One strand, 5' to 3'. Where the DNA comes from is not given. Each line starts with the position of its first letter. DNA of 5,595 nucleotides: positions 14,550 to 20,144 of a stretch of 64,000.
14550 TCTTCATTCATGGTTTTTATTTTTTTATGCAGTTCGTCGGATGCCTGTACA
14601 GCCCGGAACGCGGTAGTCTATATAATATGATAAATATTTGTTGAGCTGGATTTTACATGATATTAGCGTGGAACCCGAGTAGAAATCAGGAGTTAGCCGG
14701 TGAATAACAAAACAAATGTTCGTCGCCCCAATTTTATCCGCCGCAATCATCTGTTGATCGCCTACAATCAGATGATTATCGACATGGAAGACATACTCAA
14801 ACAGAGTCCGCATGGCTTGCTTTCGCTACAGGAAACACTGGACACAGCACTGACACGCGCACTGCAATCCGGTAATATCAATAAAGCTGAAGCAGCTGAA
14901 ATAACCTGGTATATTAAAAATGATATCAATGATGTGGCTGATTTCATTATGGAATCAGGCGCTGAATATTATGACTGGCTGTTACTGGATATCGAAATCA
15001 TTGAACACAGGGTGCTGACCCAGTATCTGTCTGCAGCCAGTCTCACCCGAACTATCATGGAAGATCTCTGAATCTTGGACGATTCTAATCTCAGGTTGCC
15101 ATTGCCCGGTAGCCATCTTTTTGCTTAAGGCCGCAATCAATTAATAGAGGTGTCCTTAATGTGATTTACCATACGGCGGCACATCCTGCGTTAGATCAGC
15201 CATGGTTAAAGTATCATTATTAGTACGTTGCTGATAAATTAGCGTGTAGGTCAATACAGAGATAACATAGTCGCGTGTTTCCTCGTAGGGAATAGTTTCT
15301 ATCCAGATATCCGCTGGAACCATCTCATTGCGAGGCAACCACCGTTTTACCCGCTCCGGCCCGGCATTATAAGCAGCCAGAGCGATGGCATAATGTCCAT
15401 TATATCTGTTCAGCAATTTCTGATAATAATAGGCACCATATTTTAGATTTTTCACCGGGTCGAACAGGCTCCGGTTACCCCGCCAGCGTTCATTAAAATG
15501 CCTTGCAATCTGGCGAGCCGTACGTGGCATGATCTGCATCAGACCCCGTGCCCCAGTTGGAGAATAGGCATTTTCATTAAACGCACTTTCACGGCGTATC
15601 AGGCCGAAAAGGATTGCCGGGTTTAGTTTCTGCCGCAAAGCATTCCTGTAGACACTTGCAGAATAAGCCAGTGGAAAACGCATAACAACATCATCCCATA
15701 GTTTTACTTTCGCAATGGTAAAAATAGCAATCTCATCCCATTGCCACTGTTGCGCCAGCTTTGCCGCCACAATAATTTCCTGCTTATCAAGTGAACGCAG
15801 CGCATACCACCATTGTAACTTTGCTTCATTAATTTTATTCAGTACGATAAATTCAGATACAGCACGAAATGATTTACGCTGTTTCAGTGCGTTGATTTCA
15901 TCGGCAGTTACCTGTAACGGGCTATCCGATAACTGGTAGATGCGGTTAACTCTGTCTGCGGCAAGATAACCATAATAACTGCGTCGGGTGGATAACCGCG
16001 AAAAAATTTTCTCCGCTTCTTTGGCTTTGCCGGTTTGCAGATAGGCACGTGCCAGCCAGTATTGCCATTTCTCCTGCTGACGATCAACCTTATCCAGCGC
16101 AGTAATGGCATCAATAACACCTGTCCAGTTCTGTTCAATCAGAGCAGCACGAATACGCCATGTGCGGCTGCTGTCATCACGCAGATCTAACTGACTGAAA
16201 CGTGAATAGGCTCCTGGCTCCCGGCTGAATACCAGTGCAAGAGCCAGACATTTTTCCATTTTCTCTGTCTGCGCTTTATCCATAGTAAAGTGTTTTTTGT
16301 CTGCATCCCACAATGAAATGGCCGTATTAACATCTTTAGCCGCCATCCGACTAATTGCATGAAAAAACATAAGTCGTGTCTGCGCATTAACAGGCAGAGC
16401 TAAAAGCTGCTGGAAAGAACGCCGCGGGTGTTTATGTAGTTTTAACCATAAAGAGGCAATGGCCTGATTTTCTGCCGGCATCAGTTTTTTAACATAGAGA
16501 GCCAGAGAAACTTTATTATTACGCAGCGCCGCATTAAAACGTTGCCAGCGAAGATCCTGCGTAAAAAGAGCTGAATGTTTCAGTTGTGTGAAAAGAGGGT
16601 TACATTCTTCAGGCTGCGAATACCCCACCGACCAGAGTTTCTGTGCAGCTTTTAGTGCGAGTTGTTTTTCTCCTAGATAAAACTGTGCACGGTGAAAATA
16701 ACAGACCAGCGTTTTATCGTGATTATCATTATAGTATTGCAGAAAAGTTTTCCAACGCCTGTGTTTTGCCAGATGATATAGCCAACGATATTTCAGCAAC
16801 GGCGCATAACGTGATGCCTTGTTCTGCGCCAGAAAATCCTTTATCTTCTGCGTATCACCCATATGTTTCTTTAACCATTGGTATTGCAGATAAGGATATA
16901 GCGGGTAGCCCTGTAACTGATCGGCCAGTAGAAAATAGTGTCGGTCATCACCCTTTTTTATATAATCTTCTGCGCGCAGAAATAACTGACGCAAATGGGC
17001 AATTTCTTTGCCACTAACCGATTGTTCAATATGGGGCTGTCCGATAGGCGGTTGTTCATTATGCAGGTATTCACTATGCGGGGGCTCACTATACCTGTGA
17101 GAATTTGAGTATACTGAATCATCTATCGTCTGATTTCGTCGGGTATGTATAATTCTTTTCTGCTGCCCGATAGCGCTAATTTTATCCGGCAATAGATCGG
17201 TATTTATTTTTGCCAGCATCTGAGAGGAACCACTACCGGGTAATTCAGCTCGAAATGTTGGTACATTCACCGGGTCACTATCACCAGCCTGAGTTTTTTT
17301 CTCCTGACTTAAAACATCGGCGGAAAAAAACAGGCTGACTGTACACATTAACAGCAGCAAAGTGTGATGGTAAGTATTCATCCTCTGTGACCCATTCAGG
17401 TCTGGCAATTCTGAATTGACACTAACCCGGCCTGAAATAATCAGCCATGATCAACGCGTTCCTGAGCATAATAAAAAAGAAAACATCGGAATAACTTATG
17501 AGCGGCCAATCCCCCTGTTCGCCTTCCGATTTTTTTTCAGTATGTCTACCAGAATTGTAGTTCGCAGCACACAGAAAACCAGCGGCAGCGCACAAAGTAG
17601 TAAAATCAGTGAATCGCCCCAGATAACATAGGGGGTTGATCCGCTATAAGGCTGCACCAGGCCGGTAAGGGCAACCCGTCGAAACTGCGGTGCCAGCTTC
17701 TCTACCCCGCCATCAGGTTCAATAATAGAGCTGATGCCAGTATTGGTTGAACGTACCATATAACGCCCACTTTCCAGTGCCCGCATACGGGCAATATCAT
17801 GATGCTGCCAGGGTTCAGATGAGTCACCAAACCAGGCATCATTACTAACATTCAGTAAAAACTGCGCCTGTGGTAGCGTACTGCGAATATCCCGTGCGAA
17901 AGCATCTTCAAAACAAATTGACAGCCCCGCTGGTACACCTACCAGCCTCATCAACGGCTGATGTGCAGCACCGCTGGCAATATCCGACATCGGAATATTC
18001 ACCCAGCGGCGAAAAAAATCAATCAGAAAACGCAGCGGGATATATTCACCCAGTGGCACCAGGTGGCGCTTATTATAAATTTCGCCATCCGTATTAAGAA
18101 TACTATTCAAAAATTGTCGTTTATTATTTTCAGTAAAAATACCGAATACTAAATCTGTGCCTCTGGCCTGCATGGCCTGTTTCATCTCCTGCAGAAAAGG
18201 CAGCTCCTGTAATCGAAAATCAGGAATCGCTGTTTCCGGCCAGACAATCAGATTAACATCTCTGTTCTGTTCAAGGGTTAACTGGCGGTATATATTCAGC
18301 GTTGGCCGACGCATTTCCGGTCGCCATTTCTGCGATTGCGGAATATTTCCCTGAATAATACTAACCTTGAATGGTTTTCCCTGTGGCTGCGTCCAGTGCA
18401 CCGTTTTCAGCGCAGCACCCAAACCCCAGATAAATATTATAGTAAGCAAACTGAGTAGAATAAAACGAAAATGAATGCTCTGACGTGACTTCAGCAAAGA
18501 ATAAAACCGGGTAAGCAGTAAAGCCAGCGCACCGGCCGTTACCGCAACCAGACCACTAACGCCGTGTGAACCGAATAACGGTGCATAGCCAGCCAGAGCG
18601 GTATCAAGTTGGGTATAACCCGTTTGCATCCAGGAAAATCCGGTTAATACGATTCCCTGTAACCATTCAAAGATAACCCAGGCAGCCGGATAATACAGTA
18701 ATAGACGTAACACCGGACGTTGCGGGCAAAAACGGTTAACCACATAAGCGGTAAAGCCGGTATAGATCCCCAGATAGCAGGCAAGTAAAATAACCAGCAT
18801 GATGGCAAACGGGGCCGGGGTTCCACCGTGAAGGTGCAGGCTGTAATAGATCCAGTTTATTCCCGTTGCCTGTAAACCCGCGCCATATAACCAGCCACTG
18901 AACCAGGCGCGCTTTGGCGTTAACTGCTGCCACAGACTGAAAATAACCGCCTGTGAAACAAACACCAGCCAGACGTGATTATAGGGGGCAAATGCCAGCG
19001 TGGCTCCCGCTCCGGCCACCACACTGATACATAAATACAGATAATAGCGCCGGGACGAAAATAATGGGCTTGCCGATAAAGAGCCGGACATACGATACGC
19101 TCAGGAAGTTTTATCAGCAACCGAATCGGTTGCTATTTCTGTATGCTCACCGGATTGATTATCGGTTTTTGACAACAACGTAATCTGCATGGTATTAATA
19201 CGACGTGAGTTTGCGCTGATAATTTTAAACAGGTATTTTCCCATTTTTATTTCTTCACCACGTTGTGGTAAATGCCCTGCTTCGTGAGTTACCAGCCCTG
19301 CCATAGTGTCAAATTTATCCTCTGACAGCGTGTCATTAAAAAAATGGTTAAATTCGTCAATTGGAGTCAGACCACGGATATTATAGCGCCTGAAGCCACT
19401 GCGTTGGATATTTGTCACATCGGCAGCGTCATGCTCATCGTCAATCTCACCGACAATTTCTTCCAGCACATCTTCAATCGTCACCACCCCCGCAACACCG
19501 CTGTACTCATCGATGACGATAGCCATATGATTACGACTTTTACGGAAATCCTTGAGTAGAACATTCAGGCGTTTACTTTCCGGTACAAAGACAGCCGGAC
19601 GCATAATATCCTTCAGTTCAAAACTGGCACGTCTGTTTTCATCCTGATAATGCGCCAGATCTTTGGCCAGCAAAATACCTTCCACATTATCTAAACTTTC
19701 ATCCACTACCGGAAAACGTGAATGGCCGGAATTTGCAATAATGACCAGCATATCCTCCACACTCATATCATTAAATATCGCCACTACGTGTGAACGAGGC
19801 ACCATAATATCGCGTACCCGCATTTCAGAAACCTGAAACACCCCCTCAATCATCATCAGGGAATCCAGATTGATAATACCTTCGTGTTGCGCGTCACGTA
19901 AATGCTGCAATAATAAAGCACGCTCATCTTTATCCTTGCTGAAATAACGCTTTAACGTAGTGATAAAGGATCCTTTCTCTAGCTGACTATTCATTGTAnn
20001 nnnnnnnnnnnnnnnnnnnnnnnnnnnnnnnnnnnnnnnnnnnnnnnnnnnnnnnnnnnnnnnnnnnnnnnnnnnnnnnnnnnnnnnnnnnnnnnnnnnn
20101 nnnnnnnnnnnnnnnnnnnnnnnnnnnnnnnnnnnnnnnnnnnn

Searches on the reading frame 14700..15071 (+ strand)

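Call 81: search_protein_families(library=pfam, proteins=[window:14700-15071:+], max_evalue=0.001)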
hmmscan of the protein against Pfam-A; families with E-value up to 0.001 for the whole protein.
window:14700-15071:+ (123 aa): 1 family
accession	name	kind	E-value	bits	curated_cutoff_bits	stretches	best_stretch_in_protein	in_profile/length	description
PF07295.17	DUF1451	-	7.8e-09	36.3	26.1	1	36-119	7-89/146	Zinc-ribbon containing domain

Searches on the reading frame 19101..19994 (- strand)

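Call 17: search_protein_families(library=pfam, proteins=[window:19101-19994:-], max_evalue=0.001)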
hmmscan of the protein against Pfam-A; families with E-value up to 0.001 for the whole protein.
window:19101-19994:- (297 aa): 3 families
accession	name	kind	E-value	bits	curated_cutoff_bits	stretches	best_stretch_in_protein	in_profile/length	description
PF03471.22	CorC_HlyC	-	2.9e-18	66.1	27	1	200-273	4-79/81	Transporter associated domain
PF00571.33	CBS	-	6.6e-16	58.8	24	2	60-116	1-54/57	CBS domain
PF21917.1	NMB0537_N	-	2.8e-08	33.7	23.9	1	25-55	6-36/36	N-terminal region of NMB0537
